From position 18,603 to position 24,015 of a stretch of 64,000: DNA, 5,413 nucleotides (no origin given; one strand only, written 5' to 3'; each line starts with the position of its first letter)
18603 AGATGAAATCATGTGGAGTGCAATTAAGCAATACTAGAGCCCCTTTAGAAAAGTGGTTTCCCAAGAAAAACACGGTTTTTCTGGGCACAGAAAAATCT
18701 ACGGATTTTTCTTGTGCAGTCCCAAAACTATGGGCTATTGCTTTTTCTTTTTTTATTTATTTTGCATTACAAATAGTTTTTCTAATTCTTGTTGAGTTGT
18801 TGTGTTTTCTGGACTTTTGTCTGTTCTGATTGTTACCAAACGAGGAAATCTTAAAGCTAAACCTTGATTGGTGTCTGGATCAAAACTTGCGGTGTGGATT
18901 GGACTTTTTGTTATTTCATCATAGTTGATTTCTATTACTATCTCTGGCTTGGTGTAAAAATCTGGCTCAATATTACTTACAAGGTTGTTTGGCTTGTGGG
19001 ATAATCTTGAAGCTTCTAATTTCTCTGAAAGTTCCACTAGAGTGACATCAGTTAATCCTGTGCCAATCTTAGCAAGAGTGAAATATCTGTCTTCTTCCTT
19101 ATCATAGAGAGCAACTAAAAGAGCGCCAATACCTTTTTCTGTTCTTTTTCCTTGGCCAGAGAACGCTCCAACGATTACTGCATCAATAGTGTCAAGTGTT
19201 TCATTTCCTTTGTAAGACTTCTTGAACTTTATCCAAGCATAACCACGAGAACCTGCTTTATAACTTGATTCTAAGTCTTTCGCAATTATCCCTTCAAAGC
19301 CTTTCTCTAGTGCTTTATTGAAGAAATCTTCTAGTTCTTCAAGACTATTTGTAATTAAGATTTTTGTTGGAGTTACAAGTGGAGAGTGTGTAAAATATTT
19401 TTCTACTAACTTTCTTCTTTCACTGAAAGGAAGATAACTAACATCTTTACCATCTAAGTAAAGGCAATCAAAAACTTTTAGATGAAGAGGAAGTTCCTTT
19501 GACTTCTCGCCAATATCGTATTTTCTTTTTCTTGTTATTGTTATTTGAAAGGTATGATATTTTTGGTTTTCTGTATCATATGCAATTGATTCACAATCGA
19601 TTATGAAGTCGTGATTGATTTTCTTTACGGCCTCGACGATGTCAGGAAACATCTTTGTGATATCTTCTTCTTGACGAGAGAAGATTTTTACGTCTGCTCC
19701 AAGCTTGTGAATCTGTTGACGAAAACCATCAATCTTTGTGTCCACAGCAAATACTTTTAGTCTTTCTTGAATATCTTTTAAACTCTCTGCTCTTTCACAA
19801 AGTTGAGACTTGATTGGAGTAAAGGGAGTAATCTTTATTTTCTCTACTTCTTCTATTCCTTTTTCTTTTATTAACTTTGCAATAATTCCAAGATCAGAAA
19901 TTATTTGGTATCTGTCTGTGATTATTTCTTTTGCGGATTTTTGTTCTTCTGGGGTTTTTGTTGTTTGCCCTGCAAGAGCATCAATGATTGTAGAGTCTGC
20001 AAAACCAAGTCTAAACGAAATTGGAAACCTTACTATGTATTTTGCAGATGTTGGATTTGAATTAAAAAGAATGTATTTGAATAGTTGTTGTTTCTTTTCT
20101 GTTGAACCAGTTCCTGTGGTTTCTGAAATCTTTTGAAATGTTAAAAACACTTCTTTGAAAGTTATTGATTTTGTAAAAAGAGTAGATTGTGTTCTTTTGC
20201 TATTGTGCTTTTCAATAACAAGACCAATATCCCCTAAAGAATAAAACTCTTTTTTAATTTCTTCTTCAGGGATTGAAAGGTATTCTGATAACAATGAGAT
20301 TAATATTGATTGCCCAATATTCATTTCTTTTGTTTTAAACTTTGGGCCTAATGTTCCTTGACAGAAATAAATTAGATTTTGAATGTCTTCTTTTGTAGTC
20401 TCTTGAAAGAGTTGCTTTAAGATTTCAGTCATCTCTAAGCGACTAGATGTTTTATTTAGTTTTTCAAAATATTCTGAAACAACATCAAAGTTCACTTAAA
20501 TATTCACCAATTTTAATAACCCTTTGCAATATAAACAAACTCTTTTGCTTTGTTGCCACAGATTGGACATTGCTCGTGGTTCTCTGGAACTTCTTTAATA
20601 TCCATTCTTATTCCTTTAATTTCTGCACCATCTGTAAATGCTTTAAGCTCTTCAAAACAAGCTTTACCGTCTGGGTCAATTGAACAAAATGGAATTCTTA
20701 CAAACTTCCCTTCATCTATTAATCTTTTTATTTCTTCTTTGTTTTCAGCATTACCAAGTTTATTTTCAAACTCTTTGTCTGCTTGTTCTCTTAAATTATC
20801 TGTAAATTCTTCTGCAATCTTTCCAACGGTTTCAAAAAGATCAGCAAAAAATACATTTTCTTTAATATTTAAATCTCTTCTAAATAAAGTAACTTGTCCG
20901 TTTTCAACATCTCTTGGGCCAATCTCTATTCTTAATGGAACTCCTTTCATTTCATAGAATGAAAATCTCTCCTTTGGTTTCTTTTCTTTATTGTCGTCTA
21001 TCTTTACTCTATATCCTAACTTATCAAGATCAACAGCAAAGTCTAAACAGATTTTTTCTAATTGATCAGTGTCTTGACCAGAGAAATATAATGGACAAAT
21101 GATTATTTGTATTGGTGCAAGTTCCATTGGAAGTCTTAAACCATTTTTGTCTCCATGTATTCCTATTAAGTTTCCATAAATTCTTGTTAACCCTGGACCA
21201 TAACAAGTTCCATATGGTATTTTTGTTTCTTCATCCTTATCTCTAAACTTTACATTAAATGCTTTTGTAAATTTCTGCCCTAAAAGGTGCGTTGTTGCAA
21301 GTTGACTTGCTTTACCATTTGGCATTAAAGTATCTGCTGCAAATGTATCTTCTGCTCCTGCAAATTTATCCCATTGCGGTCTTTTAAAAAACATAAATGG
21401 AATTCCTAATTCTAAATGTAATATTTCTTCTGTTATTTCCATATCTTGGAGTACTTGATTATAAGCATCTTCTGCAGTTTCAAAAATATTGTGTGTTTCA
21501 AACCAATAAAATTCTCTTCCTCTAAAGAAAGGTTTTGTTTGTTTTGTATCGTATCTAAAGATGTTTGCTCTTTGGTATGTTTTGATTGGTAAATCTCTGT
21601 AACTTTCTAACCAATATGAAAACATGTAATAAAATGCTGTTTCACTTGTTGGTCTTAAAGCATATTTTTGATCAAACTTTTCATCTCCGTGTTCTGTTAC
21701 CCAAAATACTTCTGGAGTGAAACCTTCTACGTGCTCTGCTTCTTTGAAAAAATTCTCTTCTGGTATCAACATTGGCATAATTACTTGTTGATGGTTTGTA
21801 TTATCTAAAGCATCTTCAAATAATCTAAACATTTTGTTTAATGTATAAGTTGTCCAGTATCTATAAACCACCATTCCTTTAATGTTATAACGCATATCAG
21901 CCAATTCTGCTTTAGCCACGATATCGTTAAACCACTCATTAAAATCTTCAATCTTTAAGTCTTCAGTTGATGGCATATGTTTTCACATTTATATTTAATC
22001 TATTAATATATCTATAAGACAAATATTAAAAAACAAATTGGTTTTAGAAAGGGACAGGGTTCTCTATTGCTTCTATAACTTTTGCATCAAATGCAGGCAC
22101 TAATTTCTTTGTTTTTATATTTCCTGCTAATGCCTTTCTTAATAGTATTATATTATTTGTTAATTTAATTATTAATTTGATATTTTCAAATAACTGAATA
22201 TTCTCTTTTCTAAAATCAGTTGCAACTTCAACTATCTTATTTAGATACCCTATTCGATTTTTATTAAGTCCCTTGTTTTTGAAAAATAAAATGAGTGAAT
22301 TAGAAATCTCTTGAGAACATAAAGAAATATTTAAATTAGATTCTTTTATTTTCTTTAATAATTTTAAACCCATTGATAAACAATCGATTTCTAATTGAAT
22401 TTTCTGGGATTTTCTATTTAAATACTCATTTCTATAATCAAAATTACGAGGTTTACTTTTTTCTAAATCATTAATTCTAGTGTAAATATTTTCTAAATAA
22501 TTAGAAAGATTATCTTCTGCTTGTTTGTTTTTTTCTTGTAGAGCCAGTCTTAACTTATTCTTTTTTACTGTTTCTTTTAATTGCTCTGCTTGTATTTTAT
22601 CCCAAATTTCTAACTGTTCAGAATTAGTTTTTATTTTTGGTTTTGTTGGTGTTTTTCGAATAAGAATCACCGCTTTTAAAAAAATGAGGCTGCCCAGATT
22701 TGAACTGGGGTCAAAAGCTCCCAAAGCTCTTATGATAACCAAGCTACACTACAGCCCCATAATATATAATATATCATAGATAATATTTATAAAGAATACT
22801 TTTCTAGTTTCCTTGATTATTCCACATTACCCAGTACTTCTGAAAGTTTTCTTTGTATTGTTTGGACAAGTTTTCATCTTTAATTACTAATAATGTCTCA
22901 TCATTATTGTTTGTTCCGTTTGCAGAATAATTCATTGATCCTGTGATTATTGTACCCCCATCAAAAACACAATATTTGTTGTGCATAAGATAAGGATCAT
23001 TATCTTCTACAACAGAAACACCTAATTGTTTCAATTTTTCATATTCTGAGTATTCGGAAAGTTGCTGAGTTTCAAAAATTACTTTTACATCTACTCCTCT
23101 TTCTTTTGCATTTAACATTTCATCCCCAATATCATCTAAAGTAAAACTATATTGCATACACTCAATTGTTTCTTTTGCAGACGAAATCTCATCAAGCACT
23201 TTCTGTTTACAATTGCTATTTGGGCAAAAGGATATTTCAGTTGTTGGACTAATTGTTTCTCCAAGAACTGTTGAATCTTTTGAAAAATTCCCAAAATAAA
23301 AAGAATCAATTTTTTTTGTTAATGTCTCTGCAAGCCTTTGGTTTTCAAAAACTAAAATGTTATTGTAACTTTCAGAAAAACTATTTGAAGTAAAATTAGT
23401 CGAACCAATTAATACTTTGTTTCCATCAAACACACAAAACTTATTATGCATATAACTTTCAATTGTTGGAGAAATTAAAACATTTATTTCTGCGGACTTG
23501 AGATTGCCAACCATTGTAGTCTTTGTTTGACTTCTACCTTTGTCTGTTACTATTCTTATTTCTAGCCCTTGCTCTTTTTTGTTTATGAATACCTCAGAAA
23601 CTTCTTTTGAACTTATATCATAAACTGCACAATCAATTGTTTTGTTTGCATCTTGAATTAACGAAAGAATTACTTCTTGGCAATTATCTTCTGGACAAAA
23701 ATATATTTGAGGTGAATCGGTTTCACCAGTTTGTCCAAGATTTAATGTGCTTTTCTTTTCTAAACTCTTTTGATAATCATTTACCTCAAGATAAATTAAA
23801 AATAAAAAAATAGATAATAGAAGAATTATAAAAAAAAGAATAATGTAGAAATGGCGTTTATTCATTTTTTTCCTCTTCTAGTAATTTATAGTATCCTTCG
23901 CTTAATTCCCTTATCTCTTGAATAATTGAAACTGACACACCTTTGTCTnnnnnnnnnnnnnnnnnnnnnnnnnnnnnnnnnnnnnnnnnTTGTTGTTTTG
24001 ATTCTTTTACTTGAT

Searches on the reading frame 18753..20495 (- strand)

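Call 7: search_protein_families(library=pfam, proteins=[window:18753-20495:-], max_evalue=0.001)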
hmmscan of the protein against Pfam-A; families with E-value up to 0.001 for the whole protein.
window:18753-20495:- (580 aa): 4 families
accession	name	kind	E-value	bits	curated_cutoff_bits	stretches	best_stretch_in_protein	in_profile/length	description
PF01068.26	DNA_ligase_A_M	-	4.8e-50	170.5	26.2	1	231-425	2-204/204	ATP dependent DNA ligase domain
PF04675.19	DNA_ligase_A_N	-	3.1e-35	122.4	24.6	1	3-175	2-174/174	DNA ligase N terminus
PF04679.21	DNA_ligase_A_C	-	1.4e-18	67.5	27.5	1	453-560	2-94/94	ATP dependent DNA ligase C terminal region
PF09414.15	RNA_ligase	-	7e-07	30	27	1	249-425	3-171/171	RNA ligase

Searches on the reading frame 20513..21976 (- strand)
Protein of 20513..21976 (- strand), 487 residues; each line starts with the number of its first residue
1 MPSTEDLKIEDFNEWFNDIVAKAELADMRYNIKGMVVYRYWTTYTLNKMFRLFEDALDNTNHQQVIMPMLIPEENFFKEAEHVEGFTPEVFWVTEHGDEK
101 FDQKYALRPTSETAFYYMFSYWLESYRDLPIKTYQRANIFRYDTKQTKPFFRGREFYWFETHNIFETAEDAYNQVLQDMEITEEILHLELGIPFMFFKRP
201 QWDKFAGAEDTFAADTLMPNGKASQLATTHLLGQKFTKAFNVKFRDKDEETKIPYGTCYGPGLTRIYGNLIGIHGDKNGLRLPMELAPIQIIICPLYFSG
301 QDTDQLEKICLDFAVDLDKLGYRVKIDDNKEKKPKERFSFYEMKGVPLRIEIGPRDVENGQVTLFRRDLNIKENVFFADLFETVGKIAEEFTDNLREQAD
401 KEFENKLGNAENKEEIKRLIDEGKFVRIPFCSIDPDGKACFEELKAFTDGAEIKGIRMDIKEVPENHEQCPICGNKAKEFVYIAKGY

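Call 7: search_protein_families(library=pfam, proteins=[window:20513-21976:-], max_evalue=0.001)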
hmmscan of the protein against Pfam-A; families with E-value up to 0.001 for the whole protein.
window:20513-21976:- (487 aa): 3 families
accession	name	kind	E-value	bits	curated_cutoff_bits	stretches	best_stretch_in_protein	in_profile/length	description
PF00587.30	tRNA-synt_2b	-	7.1e-27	95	29.3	1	94-268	4-173/179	tRNA synthetase class II core domain (G, H, P, S and T)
PF03129.25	HGTP_anticodon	-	1.2e-14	54.6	21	1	292-384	3-91/94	Anticodon binding domain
PF09180.16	ProRS-C_1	-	2.3e-11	44.1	31.5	1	414-487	2-71/71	Prolyl-tRNA synthetase, C-terminal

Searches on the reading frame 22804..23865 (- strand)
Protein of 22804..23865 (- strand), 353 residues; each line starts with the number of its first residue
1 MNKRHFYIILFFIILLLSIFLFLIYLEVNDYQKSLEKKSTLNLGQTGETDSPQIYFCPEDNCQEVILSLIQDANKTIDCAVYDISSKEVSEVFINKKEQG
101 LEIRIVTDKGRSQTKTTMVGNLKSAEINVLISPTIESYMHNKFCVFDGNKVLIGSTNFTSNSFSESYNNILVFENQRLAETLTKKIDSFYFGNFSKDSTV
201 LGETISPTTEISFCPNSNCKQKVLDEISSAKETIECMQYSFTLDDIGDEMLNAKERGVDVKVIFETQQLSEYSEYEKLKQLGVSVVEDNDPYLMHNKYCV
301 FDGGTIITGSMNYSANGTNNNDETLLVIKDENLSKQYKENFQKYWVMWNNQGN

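Call 7: search_protein_families(library=pfam, proteins=[window:22804-23865:-], max_evalue=0.001)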
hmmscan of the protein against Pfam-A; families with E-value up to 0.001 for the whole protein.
window:22804-23865:- (353 aa): 5 families
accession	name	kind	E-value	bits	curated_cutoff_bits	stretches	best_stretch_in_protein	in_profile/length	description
PF13091.12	PLDc_2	-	7.2e-52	175.1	27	2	224-345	2-132/132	PLD-like domain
PF11495.14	Regulator_TrmB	-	1.7e-11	44.3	22.2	1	217-349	9-133/233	Archaeal transcriptional regulator TrmB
PF07894.18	SACK1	-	2.1e-07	31.2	21.4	0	216-277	123-185/274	Scaffolding anchor of CK1 domain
PF09565.16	RE_NgoFVII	-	5.6e-07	29.4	23.8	0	268-343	69-147/162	NgoFVII restriction endonuclease N-terminal PLD domain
PF00614.28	PLDc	-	0.00015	22.1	21.9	0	139-162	5-28/28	Phospholipase D Active site motif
